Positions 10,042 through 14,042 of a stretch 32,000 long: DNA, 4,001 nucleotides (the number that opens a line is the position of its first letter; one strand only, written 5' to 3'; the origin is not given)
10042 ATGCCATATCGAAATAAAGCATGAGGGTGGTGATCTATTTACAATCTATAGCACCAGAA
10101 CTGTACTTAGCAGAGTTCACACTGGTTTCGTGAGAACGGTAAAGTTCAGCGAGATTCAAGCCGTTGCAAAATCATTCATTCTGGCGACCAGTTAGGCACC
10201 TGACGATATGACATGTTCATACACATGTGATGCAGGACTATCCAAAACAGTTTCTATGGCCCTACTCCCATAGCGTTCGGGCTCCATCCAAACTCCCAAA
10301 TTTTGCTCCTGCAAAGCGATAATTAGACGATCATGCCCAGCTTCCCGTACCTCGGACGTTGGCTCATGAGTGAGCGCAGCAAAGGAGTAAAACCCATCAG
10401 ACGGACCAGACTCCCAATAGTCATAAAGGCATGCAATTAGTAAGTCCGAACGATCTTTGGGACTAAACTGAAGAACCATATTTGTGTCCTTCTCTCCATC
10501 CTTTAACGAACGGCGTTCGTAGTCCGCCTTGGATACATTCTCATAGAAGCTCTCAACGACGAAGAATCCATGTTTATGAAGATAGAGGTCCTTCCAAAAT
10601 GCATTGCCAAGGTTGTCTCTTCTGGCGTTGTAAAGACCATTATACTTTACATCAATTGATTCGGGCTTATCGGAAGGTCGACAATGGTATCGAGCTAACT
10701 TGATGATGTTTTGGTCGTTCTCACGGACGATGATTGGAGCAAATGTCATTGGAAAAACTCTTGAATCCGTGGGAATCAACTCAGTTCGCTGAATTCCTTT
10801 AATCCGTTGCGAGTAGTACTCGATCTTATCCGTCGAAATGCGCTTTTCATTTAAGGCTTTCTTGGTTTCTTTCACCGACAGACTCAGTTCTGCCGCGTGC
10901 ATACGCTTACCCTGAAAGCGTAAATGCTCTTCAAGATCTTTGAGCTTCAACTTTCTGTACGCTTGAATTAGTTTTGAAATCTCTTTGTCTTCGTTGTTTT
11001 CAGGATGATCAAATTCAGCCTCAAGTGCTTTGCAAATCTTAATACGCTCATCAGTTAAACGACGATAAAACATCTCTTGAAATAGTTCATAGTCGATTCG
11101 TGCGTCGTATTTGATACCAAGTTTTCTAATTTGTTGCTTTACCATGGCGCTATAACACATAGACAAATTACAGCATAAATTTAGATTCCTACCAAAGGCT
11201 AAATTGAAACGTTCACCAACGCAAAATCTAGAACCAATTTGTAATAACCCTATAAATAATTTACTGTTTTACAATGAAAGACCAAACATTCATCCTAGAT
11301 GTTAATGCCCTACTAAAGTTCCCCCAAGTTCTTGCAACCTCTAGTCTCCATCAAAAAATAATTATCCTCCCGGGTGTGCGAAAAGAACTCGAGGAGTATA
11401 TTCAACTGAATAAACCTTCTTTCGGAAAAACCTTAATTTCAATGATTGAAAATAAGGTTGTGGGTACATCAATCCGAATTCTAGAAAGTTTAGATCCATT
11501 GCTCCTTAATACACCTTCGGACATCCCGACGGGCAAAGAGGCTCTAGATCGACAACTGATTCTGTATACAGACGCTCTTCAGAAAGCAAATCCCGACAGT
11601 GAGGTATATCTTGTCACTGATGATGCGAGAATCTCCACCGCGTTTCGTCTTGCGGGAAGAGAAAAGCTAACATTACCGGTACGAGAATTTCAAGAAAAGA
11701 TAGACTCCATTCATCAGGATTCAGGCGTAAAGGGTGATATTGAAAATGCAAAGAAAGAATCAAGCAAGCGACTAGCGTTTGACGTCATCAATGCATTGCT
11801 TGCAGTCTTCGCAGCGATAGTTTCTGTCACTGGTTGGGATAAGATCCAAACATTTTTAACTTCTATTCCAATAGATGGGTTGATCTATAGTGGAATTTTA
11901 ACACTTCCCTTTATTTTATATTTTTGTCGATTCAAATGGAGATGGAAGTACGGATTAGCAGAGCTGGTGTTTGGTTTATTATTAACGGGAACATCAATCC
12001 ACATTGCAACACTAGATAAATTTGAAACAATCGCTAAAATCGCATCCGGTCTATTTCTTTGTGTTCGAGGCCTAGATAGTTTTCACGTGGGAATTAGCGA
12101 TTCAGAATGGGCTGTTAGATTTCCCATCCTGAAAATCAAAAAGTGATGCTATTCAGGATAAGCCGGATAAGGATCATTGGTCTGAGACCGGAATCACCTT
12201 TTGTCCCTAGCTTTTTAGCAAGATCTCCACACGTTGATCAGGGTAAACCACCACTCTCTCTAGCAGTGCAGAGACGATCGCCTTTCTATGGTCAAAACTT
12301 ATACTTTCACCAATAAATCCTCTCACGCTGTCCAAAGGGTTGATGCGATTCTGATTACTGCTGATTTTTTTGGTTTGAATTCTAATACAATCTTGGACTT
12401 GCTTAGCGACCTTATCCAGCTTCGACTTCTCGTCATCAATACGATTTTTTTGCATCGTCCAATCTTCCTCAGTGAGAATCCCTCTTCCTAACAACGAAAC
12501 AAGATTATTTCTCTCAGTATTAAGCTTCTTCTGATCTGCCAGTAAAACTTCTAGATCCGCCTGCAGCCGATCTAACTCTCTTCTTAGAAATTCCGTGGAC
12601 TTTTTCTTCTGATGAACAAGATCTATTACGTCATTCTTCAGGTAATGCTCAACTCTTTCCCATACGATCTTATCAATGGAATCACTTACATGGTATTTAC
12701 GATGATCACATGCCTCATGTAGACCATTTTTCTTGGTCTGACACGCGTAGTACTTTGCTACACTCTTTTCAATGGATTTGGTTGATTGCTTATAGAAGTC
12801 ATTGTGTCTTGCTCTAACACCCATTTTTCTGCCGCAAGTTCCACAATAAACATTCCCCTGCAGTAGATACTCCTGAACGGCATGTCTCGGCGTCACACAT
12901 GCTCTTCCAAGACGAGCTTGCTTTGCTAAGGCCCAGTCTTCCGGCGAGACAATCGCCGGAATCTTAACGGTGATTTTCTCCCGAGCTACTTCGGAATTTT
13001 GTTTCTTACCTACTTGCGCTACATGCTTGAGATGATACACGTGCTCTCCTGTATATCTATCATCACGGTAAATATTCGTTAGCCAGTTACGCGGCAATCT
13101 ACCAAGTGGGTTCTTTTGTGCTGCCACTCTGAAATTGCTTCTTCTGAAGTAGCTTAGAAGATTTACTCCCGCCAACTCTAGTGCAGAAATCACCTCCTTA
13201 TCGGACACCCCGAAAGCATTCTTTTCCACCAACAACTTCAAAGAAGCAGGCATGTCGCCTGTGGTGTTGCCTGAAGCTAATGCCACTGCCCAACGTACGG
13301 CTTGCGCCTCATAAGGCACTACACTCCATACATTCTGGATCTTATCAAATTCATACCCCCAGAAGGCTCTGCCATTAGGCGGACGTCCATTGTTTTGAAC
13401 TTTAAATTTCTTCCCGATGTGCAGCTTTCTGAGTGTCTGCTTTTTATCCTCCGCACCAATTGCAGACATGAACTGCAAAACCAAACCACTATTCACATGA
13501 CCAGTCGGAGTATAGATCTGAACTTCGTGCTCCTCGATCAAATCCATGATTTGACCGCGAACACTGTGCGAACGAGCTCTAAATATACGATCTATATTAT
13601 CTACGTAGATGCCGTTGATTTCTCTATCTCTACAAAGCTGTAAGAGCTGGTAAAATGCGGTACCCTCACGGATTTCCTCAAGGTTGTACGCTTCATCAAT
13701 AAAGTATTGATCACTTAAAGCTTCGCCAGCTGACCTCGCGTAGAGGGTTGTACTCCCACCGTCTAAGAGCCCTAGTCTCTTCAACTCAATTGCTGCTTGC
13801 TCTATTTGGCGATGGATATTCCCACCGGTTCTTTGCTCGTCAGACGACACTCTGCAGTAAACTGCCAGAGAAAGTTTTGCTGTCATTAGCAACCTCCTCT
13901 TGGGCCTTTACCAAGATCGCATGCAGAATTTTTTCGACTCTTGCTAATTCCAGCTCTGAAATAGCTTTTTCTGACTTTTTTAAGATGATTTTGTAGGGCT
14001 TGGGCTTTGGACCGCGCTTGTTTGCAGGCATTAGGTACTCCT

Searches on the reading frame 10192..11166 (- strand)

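Call 16: search_protein_families(library=pfam, proteins=[window:10192-11166:-], max_evalue=0.01)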
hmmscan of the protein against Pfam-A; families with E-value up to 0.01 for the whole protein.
window:10192-11166:- (324 aa): 1 family
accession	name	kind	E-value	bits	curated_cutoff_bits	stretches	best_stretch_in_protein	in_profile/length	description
PF02586.19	SRAP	-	4.4e-14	53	27.1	1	129-313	27-199/214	SOS response associated peptidase (SRAP)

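Call 40: search_protein_families(library=padloc, proteins=[window:10192-11166:-], max_evalue=0.001)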
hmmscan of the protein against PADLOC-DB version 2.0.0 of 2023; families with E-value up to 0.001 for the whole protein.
window:10192-11166:- (324 aa): 0 families

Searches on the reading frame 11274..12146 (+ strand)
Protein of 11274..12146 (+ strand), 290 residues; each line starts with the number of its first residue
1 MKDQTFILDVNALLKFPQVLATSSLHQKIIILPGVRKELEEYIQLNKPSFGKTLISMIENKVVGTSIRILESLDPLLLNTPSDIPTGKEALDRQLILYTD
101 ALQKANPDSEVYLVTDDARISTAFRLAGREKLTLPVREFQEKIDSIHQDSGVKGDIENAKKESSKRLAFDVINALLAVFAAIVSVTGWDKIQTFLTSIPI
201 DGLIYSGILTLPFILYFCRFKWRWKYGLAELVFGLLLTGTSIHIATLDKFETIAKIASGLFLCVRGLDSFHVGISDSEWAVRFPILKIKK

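Call 16: search_protein_families(library=pfam, proteins=[window:11274-12146:+], max_evalue=0.01)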
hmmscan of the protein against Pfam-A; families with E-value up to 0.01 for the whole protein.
window:11274-12146:+ (290 aa): 1 family
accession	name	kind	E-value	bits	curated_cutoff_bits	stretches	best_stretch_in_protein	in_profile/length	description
PF13638.12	PIN_4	-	0.00019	22.2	21.9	1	6-120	1-117/132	PIN domain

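Call 40: search_protein_families(library=padloc, proteins=[window:11274-12146:+], max_evalue=0.001)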
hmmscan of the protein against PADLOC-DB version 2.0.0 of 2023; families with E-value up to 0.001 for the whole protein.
window:11274-12146:+ (290 aa): 0 families

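Call 52: search_protein_families(library=phrogs, proteins=[window:11274-12146:+], max_evalue=0.001)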
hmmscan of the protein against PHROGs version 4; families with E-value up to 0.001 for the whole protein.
window:11274-12146:+ (290 aa): 0 families

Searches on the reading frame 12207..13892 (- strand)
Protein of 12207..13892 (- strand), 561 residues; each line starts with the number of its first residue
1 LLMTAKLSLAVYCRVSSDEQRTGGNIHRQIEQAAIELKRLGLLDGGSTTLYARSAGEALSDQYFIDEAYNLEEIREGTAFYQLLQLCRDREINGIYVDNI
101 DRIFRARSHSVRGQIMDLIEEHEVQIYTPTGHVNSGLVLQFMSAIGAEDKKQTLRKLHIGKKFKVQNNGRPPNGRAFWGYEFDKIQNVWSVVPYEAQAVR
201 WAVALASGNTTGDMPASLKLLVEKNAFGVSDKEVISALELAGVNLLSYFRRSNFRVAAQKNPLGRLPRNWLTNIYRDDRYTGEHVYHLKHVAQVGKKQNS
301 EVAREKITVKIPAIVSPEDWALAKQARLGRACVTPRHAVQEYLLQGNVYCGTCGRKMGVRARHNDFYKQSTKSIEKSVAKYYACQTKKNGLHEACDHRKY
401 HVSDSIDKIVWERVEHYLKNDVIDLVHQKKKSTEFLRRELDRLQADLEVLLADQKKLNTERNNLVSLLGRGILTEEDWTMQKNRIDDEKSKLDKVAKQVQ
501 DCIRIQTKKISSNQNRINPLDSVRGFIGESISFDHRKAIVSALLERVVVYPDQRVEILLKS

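Call 16: search_protein_families(library=pfam, proteins=[window:12207-13892:-], max_evalue=0.01)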
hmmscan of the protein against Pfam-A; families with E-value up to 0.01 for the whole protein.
window:12207-13892:- (561 aa): 3 families
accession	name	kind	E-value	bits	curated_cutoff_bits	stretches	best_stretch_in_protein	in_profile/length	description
PF13408.12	Zn_ribbon_recom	-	5.4e-10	39.9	25.3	1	343-414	1-57/58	Recombinase zinc beta ribbon domain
PF00239.26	Resolvase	-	2.6e-05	24.8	23.3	1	10-162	2-137/145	Resolvase, N terminal domain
PF07508.19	Recombinase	-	0.00015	22.4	21.1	1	271-328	45-100/102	Recombinase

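Call 52: search_protein_families(library=phrogs, proteins=[window:12207-13892:-], max_evalue=0.001)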
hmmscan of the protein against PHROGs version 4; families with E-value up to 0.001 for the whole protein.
window:12207-13892:- (561 aa): 2 families
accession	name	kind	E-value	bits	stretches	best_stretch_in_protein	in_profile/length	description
phrog_95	-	integration and excision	1.3e-46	160.5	1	79-556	144-562/651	integrase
phrog_125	-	DNA, RNA and nucleotide metabolism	0.0001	22.9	1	6-217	19-168/254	DNA invertase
